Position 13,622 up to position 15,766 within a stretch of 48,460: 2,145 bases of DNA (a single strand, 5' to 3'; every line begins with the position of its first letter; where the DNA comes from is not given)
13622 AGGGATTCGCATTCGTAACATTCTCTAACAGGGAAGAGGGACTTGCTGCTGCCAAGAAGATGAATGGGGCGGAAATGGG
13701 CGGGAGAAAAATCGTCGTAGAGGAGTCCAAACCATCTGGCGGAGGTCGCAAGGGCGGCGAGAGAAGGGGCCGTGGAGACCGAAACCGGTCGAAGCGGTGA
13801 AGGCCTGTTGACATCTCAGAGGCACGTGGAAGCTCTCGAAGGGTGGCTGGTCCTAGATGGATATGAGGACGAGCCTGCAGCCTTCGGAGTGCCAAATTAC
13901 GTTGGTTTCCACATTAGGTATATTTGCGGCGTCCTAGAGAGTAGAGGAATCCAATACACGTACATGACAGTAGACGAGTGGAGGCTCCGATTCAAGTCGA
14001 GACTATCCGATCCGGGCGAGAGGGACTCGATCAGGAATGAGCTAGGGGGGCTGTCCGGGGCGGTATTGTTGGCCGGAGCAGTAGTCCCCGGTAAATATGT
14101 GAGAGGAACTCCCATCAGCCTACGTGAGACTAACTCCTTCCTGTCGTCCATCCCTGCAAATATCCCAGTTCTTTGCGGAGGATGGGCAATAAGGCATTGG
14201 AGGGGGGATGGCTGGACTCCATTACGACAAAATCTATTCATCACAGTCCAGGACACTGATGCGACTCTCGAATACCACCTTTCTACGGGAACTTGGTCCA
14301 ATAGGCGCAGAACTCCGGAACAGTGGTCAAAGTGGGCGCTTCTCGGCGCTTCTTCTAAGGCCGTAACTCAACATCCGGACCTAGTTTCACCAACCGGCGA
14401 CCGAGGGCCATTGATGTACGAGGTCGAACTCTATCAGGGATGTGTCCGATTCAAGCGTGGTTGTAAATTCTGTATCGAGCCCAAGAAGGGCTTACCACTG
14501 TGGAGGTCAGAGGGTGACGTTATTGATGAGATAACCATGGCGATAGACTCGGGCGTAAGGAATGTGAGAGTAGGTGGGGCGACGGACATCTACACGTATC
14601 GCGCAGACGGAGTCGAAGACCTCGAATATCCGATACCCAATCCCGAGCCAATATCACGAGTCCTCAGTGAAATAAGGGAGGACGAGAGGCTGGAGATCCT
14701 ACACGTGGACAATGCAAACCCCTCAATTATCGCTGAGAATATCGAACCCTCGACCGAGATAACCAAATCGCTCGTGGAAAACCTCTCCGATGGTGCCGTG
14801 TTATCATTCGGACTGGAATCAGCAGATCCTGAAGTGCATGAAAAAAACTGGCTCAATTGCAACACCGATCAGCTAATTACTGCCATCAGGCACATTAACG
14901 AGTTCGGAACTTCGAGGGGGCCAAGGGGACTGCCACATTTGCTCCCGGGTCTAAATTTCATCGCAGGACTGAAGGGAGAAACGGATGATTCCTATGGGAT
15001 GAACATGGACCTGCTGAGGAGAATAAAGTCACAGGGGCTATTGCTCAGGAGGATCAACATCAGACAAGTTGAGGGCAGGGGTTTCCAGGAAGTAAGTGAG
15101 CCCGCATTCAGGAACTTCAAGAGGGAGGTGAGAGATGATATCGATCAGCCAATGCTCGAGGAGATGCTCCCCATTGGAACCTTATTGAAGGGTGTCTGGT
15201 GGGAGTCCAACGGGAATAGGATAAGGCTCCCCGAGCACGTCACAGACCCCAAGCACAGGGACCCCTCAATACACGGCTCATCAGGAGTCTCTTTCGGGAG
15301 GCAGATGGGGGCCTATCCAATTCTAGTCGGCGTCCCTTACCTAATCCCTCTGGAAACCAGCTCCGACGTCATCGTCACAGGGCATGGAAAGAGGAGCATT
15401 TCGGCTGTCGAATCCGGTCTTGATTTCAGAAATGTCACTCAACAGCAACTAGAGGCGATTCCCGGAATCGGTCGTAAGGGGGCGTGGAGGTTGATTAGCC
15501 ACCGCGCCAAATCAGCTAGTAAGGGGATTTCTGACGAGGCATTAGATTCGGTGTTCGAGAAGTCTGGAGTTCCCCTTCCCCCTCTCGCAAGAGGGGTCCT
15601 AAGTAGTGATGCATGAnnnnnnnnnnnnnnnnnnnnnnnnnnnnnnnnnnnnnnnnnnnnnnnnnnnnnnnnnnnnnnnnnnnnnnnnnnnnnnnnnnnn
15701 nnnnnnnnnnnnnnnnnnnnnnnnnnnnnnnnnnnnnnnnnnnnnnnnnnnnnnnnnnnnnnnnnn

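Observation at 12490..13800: Exosome cap subunit Csl4 fused in one ORF to an RGG box, a second zinc ribbon and a canonical RRM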

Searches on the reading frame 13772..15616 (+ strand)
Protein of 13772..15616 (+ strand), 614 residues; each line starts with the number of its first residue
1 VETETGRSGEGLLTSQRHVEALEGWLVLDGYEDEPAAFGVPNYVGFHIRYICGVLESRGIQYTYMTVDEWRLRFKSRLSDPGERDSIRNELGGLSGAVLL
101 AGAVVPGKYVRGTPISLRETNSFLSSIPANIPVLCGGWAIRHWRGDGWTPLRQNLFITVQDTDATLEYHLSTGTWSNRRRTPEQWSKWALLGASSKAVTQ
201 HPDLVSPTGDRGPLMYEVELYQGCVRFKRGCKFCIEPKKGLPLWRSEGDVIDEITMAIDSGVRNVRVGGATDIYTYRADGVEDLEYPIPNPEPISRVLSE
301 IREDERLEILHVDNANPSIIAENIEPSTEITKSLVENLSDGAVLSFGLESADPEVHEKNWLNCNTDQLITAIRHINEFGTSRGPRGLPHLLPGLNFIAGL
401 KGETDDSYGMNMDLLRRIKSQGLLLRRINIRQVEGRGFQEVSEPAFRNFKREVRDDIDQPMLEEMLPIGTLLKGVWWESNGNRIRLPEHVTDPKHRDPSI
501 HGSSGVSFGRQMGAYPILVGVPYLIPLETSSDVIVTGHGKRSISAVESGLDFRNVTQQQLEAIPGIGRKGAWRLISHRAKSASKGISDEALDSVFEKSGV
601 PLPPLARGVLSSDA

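Call 12: search_protein_families(library=pfam, proteins=[window:13772-15616:+], max_evalue=0.00001)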
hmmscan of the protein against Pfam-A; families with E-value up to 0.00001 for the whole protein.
window:13772-15616:+ (614 aa): 1 family
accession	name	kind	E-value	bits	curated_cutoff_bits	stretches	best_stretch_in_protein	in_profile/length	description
PF04055.27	Radical_SAM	-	9.4e-09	36.1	29.5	1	220-408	3-159/166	Radical SAM superfamily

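Call 54: search_protein_families(library=ncbifam, proteins=[window:13772-15616:+], max_evalue=0.00001)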
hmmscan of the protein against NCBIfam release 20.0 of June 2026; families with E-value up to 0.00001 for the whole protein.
window:13772-15616:+ (614 aa): 0 families
